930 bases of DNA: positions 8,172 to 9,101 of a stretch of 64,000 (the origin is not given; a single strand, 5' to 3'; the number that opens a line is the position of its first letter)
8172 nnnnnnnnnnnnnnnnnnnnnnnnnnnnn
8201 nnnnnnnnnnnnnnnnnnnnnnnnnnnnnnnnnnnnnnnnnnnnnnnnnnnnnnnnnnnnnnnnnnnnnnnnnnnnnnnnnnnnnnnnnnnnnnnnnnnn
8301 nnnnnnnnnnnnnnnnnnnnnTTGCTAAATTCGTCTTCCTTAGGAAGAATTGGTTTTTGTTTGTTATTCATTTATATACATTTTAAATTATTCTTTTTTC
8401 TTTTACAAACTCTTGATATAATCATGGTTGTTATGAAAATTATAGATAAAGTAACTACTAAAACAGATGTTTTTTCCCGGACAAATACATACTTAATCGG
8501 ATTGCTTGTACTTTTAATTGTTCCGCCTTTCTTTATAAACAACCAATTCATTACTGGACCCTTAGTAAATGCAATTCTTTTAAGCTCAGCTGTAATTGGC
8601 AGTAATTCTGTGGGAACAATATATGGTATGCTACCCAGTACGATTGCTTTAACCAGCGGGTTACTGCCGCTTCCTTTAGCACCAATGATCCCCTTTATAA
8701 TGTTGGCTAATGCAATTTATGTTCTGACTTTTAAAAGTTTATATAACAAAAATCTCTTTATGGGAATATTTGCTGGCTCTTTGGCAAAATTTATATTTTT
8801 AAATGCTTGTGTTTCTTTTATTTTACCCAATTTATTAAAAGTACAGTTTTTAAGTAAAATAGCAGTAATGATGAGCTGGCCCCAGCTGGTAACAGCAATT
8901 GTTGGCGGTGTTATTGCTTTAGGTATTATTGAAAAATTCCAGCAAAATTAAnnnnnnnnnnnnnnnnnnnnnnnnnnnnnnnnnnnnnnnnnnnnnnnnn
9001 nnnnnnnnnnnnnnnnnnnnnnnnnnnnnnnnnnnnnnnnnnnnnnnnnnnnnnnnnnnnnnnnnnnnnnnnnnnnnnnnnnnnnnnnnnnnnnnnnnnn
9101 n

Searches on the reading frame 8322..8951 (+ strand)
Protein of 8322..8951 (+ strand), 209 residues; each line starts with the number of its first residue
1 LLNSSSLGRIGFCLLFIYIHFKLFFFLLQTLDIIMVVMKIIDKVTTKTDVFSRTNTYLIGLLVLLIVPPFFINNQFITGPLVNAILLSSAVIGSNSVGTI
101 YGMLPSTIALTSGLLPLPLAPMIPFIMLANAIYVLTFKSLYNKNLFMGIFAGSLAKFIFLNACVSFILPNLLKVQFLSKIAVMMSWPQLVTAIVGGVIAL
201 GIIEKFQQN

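Call 3: search_protein_families(library=pfam, proteins=[window:8322-8951:+], max_evalue=0.01)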
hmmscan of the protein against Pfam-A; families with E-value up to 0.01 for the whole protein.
window:8322-8951:+ (209 aa): 0 families

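Call 4: search_protein_families(library=ncbifam, proteins=[window:8322-8951:+], max_evalue=0.01)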
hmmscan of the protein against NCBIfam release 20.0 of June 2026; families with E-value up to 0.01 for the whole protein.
window:8322-8951:+ (209 aa): 0 families

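Call 18: find_homologous_proteins(query=window:8433-8948:+, max_evalue=0.001)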
Query seq(172 aa) (172 aa): 441 proteins with E <= 0.001 among 1004 candidates; the best 120 are listed.
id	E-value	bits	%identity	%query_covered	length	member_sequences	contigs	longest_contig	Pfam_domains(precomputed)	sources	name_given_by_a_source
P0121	1.8e-99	348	100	100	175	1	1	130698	-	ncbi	-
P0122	6.3e-75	269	74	100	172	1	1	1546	-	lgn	-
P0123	5.3e-38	149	46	98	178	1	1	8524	PF12822.13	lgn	-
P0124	5.6e-38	149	44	98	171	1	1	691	-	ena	-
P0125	8.0e-37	145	47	99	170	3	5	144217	PF12822.13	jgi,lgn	jgi:hypothetical protein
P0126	1.8e-36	144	46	98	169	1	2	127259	-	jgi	jgi:hypothetical protein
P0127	2.2e-36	143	48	95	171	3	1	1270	-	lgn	-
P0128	3.0e-36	143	50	82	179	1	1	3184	PF12822.13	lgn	-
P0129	3.0e-36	143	43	98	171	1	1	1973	-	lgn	-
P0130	4.0e-36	143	47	92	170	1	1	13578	-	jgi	jgi:hypothetical protein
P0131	7.0e-36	142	48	99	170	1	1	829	-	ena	-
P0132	7.3e-36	142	47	99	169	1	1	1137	-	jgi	jgi:hypothetical protein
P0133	1.1e-35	141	45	95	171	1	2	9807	-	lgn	-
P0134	1.2e-35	141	55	80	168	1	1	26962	-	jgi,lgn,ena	-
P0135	1.5e-35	141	46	95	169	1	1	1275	-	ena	-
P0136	1.9e-35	140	47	92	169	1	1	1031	PF12822.13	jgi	jgi:hypothetical protein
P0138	2.0e-35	140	53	78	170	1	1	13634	PF12822.13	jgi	-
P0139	2.4e-35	140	50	82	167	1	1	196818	PF12822.13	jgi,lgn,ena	-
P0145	6.8e-35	138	46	95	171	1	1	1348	PF12822.13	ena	-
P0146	7.3e-35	138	49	99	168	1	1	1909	PF12822.13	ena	-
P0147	8.0e-35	138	44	91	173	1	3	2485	PF12822.13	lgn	-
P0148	9.5e-35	138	46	95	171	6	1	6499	PF12822.13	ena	-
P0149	9.9e-35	138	46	85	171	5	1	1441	PF12822.13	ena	-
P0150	1.0e-34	138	50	86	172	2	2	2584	PF12822.13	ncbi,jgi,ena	-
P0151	1.1e-34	138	45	93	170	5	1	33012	PF12822.13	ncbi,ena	-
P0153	1.2e-34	138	47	86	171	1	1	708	PF12822.13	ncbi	-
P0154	1.5e-34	137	44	99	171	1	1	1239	PF12822.13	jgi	jgi:hypothetical protein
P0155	1.7e-34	137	45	98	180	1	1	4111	PF12822.13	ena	-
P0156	3.4e-34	136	49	79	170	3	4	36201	PF12822.13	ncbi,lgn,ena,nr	ncbi:hypothetical protein KJ657_04895 [Patescibacteria group bacterium]|nr:hypothetical protein [Pat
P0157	3.6e-34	136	42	100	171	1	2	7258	PF12822.13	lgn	-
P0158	3.8e-34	136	50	92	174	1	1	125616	PF12822.13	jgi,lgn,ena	-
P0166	1.2e-33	134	51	79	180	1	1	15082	PF12822.13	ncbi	-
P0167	1.3e-33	134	50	76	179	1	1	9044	PF12822.13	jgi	jgi:hypothetical protein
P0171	2.1e-33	134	43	90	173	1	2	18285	PF12822.13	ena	-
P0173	2.4e-33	133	47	83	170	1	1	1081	PF12822.13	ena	-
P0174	2.4e-33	133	45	91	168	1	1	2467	PF12822.13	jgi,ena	-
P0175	2.7e-33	133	45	98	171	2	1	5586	PF12822.13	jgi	-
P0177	3.0e-33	133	44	97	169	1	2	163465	PF12822.13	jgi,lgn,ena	-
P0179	3.7e-33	133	44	92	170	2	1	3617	PF12822.13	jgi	jgi:hypothetical protein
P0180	4.4e-33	133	45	99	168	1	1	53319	PF12822.13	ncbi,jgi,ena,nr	ncbi:iron hydrogenase [Patescibacteria group bacterium]|nr:iron hydrogenase [Patescibacteria group b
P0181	5.3e-33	132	45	98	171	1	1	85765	PF12822.13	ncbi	ncbi:MAG: ECF transporter S component [Candidatus Nealsonbacteria bacterium]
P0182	5.5e-33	132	45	98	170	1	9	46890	PF12822.13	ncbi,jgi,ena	-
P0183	6.7e-33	132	43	97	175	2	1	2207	PF12822.13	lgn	-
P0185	7.7e-33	132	53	80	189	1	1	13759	PF12822.13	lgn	-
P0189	1.0e-32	131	46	81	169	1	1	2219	PF12822.13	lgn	-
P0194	1.8e-32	131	44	96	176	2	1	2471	PF12822.13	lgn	-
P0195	2.0e-32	130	48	81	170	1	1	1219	PF12822.13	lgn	-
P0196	2.4e-32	130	45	85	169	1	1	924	PF12822.13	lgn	-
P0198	2.8e-32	130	45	81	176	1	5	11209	PF12822.13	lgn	-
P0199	2.9e-32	130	50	83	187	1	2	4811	PF12822.13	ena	-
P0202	3.1e-32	130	43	97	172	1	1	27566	PF12822.13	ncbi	-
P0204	3.3e-32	130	44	92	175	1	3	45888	PF12822.13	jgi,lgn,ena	-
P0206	3.8e-32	130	46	90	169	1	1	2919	PF12822.13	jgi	jgi:hypothetical protein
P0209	4.1e-32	129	44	89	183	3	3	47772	-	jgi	jgi:ABC-type Co2+ transport system permease subunit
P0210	5.3e-32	129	43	88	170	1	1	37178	PF12822.13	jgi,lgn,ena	-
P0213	6.5e-32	129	45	92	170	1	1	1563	PF12822.13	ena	-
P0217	8.2e-32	128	43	91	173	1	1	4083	PF12822.13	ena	-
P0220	1.2e-31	128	46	88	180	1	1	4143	PF12822.13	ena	-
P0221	1.3e-31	128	50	80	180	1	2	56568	PF12822.13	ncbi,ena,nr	ncbi:MAG: iron hydrogenase [Dehalococcoidales bacterium]|nr:iron hydrogenase [Dehalococcoidales bact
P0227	1.8e-31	127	47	78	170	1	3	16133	PF12822.13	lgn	-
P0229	2.1e-31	127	45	95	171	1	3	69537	PF12822.13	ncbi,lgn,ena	-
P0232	3.2e-31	127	42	97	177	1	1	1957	PF12822.13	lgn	-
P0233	3.3e-31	127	45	80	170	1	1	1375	PF12822.13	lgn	-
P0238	4.1e-31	126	47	92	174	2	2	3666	PF12822.13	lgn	-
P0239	4.6e-31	126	44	95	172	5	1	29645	PF12822.13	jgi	jgi:uncharacterized membrane protein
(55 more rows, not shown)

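Call 21: search_protein_families(library=pfam, proteins=[window:8433-8948:+, P0180, P0221, P0181], max_evalue=1)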
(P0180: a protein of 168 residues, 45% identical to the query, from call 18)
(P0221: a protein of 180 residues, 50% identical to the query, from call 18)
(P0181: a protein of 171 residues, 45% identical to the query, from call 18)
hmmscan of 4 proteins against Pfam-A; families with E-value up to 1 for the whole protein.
seq(172 aa): 2 families
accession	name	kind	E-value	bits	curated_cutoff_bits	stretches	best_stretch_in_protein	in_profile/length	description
PF04226.18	Transgly_assoc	-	0.082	13.6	25.3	1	147-169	25-47/49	Transglycosylase associated protein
PF12822.12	ECF_trnsprt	-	0.089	13.2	30.7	1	21-165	9-164/169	ECF transporter, substrate-specific component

P0180 (168 aa): 1 family
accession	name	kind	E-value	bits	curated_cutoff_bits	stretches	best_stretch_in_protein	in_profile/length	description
PF12822.12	ECF_trnsprt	-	1.1e-05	25.9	30.7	1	21-163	9-165/169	ECF transporter, substrate-specific component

P0221 (180 aa): 1 family
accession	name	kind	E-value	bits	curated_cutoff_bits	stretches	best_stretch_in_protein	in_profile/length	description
PF12822.12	ECF_trnsprt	-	3.8e-10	40.5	30.7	1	25-167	4-161/169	ECF transporter, substrate-specific component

P0181 (171 aa): 4 families
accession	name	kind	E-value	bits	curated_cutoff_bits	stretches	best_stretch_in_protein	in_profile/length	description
PF12822.12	ECF_trnsprt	-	8e-07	29.7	30.7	1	17-166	3-166/169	ECF transporter, substrate-specific component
PF07155.17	ECF-ribofla_trS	-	0.00069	20.1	26.7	1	14-170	8-172/172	ECF-type riboflavin transporter, S component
PF15378.11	DUF4605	-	0.0091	16.2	27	1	41-72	26-57/59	Domain of unknown function (DUF4605)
PF09512.15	ThiW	-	0.011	16.3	30.3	1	21-170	5-149/150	Thiamine-precursor transporter protein (ThiW)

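Call 43: find_encoding_contigs(protein=P0221, flank=8000, max_places=2)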
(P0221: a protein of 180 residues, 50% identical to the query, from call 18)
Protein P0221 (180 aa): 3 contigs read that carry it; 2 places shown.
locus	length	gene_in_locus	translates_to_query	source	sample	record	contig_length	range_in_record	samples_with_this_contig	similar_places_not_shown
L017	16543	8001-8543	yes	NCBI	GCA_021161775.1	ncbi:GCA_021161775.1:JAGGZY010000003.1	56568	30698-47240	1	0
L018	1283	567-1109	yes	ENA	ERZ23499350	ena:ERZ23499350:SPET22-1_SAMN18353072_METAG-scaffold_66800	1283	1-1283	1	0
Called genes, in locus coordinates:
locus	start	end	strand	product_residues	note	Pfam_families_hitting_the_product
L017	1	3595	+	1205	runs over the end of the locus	PF13510:Fer2_4, PF14691:Fer4_20, PF07992:Pyr_redox_2, PF13450:NAD_binding_8, PF13738:Pyr_redox_3, PF22117:Fer4_Nqo3, PF04879:Molybdop_Fe4S4, PF00384:Molybdopterin, +8 more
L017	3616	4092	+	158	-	PF07760:DUF1616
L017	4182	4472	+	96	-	-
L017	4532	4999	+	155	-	PF01257:2Fe-2S_thioredx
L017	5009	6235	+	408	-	PF01512:Complex1_51K, PF10531:SLBB (weak), PF22461:SLBB_2 (weak), PF10589:NADH_4Fe-4S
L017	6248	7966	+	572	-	PF00111:Fer2 (weak), PF13510:Fer2_4, PF10588:NADH-G_4Fe-4S_3, PF13183:Fer4_8 (weak), PF22117:Fer4_Nqo3, PF12838:Fer4_7, PF02906:Fe_hyd_lg_C, PF02256:Fe_hyd_SSU, +6 more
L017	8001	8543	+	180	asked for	PF12822:ECF_trnsprt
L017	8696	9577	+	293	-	PF01680:SOR_SNZ, PF05690:ThiG (weak)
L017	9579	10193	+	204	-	PF01174:SNO, PF07685:GATase_3, PF00117:GATase (faint)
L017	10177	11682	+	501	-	PF19568:Spore_III_AA, PF13604:AAA_30 (weak), PF00004:AAA (weak), PF03266:NTPase_1 (faint), PF13238:AAA_18 (weak), PF25516:PTPase, PF01424:R3H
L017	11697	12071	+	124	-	-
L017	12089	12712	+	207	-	PF02223:Thymidylate_kin, PF13521:AAA_28 (faint)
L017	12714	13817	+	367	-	PF03054:tRNA_Me_trans, PF20259:tRNA_Me_trans_M, PF20258:tRNA_Me_trans_C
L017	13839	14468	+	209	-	PF01351:RNase_HII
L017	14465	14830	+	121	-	PF08378:NERD, PF02021:UPF0102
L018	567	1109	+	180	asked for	PF12822:ECF_trnsprt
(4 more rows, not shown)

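Call 57: predict_structure(alignment_id=A3)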
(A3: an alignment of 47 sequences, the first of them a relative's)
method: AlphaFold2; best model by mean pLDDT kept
length: 175 residues; sequences in the alignment: 47
mean_pLDDT: 91.8   pTM: 0.83
mean pLDDT of the five models: 91.8, 91.5, 91.2, 89.5, 88.8
residues with pLDDT >= 90: 126; 70-90: 48; 50-70: 1; < 50: 0
segments of 3 or more residues with pLDDT < 50: none
pLDDT, mean of each block of 10 residues (from residue 1): 78 77 94 89 94 96 91 88 90 96 96 98 97 95 91 96 97 87
secondary structure, 60 per line:
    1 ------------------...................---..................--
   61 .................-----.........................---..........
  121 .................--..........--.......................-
elements in order: H19-37 H41-58 H61-77 H83-107 H111-137 H140-149 H152-174

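Call 60: fold_search(model_id=the predicted structure, library=pdb)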
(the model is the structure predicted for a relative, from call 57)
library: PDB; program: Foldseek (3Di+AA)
matches with E <= 10: 151; with E <= 0.001: 0
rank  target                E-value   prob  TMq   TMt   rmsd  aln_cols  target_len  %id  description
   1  3p5n_A                4.5e-02  1.00  0.58  0.60   5.4       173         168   16  Structure and mechanism of the S component of a bacterial ECF transporter (released 2010-11-03)
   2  3rlb_B                8.6e-02  1.00  0.52  0.51   6.0       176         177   15  Crystal structure at 2.0 A of the S-component for thiamin from an ECF-type ABC transporter (released 2011-06-29)
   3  3rlb_A                1.0e-01  1.00  0.55  0.54   4.8       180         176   16  Crystal structure at 2.0 A of the S-component for thiamin from an ECF-type ABC transporter (released 2011-06-29)
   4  5kc0                  1.7e-01  1.00  0.56  0.58   5.5       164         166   15  Crystal structure of TmRibU, hexagonal crystal form (released 2016-06-29)
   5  4muu_A                2.0e-01  0.96  0.47  0.46   6.8       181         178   18  Structure of ThiT with pyrithiamine bound (released 2014-09-17)
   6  5edl                  2.0e-01  0.94  0.44  0.40   7.3       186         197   12  Crystal structure of an S-component of ECF transporter (released 2016-08-17)
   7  4tkr_B                2.9e-01  0.98  0.52  0.50   6.1       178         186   12  Native-SAD phasing for ThiT from Listeria monocytogenes serovar. (released 2014-06-18)
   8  4tkr_A                6.4e-01  0.95  0.54  0.52   5.8       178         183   11  Native-SAD phasing for ThiT from Listeria monocytogenes serovar. (released 2014-06-18)
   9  8ce1_C                9.7e-01  0.25  0.30  0.24  13.0       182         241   10  Cytochrome c maturation complex CcmABCD (released 2023-09-06)
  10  7f02_C                1.0e+00  0.21  0.28  0.23  12.3       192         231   11  Cytochrome c-type biogenesis protein CcmABCD from E. coli (released 2022-11-09)
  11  8jlo_R                1.6e+00  0.06  0.16  0.12  15.9       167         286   14  Ulotaront(SEP-363856)-bound hTAAR1-Gs protein complex (released 2023-11-15)
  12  6m97                  1.8e+00  0.06  0.17  0.15  21.6       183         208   12  Crystal structure of the high-affinity copper transporter Ctr1 (released 2019-04-03)
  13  7ymh_A                1.8e+00  0.04  0.14  0.10  16.0       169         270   15  Cryo-EM structure of Nb29-alpha1AAR-miniGsq complex bound to noradrenaline (released 2023-07-05)
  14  8wog_A                1.9e+00  0.06  0.18  0.12  17.2       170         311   14  Cryo-EM structure of SUCR1 in complex with succinate and Gi protein (released 2024-09-11)
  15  1me5_C                2.1e+00  0.13  0.25  0.26  12.1       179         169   11  Crystal Structure of Mycobacterium Tuberculosis Alkylperoxidase AhpD H132Q Mutant (released 2002-09-11)
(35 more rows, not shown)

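Call 68: find_encoding_contigs(protein=P0139, flank=5000, max_places=1)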
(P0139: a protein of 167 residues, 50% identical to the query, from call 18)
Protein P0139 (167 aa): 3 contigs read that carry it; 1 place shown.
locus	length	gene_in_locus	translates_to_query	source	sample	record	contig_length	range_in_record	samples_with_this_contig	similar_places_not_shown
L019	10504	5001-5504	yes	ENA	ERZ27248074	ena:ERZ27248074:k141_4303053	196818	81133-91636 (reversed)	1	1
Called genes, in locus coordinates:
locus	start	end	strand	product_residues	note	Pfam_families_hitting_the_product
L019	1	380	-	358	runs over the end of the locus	PF00437:T2SSE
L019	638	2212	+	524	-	PF13948:DUF4215 (weak)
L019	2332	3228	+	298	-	PF00763:THF_DHG_CYH, PF02882:THF_DHG_CYH_C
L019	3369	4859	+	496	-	PF13522:GATase_6, PF13537:GATase_7, PF00156:Pribosyltran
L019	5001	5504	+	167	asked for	PF12822:ECF_trnsprt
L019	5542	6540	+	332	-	PF01512:Complex1_51K, PF10589:NADH_4Fe-4S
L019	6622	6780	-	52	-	-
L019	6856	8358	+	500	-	PF13183:Fer4_8 (faint), PF13187:Fer4_9 (faint), PF12838:Fer4_7, PF14697:Fer4_21 (weak), PF02906:Fe_hyd_lg_C, PF02256:Fe_hyd_SSU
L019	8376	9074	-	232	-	PF14066:DUF4256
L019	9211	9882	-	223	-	PF14066:DUF4256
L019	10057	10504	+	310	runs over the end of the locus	PF02661:Fic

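Call 69: find_encoding_contigs(protein=P0177, flank=5000, max_places=1)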
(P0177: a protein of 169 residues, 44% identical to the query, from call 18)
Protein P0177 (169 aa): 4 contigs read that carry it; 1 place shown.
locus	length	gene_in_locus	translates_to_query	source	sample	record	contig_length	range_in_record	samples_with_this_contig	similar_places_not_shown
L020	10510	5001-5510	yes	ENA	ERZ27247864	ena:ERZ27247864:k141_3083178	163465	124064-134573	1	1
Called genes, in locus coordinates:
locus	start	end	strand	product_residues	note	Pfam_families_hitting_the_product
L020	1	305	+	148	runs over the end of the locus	-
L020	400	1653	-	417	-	-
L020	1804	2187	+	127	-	-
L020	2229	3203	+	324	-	PF18920:DUF5671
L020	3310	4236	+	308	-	PF00702:Hydrolase (weak), PF13419:HAD_2 (weak)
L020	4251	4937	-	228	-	PF14681:UPRTase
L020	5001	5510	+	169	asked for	PF12822:ECF_trnsprt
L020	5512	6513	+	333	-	PF01512:Complex1_51K, PF10589:NADH_4Fe-4S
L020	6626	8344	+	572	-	PF00111:Fer2, PF13510:Fer2_4, PF00037:Fer4 (faint), PF14697:Fer4_21 (weak), PF12838:Fer4_7 (weak), PF02906:Fe_hyd_lg_C, PF02256:Fe_hyd_SSU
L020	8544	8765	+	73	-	PF04070:DUF378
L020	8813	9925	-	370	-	PF13167:GTP-bdg_N, PF16360:GTP-bdg_M, PF03193:RsgA_GTPase (faint), PF01926:MMR_HSR1, PF02421:FeoB_N (weak), PF16897:MMR_HSR1_Xtn (weak)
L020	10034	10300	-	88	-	PF00111:Fer2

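Call 70: find_encoding_contigs(protein=P0209, flank=5000, max_places=1)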
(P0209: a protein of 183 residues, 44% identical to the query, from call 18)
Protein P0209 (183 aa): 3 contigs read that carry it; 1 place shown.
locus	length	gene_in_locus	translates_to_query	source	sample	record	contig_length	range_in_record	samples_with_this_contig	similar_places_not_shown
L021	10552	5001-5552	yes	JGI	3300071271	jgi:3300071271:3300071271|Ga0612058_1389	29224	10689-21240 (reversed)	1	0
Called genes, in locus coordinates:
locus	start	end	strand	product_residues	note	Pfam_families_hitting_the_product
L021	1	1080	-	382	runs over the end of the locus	PF21088:MS_channel_1st, PF00924:MS_channel_2nd, PF21082:MS_channel_3rd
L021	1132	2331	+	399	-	PF07648:Kazal_2 (faint), PF00050:Kazal_1 (weak), PF00395:SLH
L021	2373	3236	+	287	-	PF13529:Peptidase_C39_2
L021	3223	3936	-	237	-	PF01551:Peptidase_M23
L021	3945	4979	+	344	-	PF02129:Peptidase_S15 (faint), PF20434:BD-FAE (faint), PF00561:Abhydrolase_1, PF12146:Hydrolase_4, PF12697:Abhydrolase_6 (weak), PF01738:DLH, PF00326:Peptidase_S9, PF07859:Abhydrolase_3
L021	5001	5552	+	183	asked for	-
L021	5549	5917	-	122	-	PF01740:STAS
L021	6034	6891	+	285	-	PF00215:OMPdecase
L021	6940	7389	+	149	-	-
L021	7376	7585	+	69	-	-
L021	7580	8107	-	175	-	-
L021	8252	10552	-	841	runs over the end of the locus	PF00690:Cation_ATPase_N, PF00122:E1-E2_ATPase, PF00702:Hydrolase, PF13246:Cation_ATPase, PF00689:Cation_ATPase_C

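Call 73: search_protein_families(library=pfam, proteins=[L019:6856-8358:+], max_evalue=0.001)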
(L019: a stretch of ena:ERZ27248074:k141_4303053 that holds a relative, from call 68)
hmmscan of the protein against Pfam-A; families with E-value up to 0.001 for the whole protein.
L019:6856-8358:+ (500 aa): 9 families
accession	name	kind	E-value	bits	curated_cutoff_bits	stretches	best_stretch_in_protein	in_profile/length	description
PF02906.19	Fe_hyd_lg_C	-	2.8e-84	283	22.1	1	150-433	1-245/245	Iron only hydrogenase large subunit, C-terminal domain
PF02256.22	Fe_hyd_SSU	-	4.2e-12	46.4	24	1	443-495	3-55/56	Iron hydrogenase small subunit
PF12838.12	Fer4_7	-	1.5e-07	32.2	27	1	76-130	1-52/52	4Fe-4S dicluster domain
PF14697.11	Fer4_21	-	5e-07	30.2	35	1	70-129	1-55/59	4Fe-4S dicluster domain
PF13183.11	Fer4_8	-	1.5e-06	29.1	27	0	115-143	4-32/68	4Fe-4S dicluster domain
PF13187.11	Fer4_9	-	5.4e-06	26.8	27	0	110-129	31-50/52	4Fe-4S dicluster domain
PF00037.32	Fer4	-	3.3e-05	23.9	21.1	0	115-131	7-23/24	4Fe-4S binding domain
PF13237.11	Fer4_10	-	6.4e-05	23.2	25.5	0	115-137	8-32/53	4Fe-4S dicluster domain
PF13459.11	Fer4_15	-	0.00041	21.4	22.4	0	72-88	3-19/66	4Fe-4S single cluster domain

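Call 80: search_protein_representatives(alignment_id=A3)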
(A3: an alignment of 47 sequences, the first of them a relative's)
Query: 47 sequences, 171 profile positions. Proteins with E-value up to 0.001 (for the whole library): 1260; up to 1e-10: 644; up to 1e-30: 125. The best 150 are listed.
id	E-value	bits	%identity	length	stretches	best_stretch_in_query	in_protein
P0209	1.7e-62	226.7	-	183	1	5-170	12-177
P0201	5.2e-61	221.9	-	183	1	4-166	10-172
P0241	3.4e-56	206.2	-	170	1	12-170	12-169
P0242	3.2e-55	203.0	-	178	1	14-170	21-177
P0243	1.7e-54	200.7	-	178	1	7-170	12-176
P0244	1.1e-53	198.1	-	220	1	9-169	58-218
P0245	7.8e-53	195.2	-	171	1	10-170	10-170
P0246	1.1e-52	194.8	-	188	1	14-170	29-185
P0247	1.6e-52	194.2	-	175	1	6-170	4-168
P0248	1.0e-51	191.6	-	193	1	11-170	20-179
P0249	1.9e-50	187.5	-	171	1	7-169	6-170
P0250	2.3e-50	187.2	-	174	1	7-165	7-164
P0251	2.4e-49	183.9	-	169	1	11-169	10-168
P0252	2.5e-49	183.9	-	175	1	9-170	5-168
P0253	3.3e-49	183.4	-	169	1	13-170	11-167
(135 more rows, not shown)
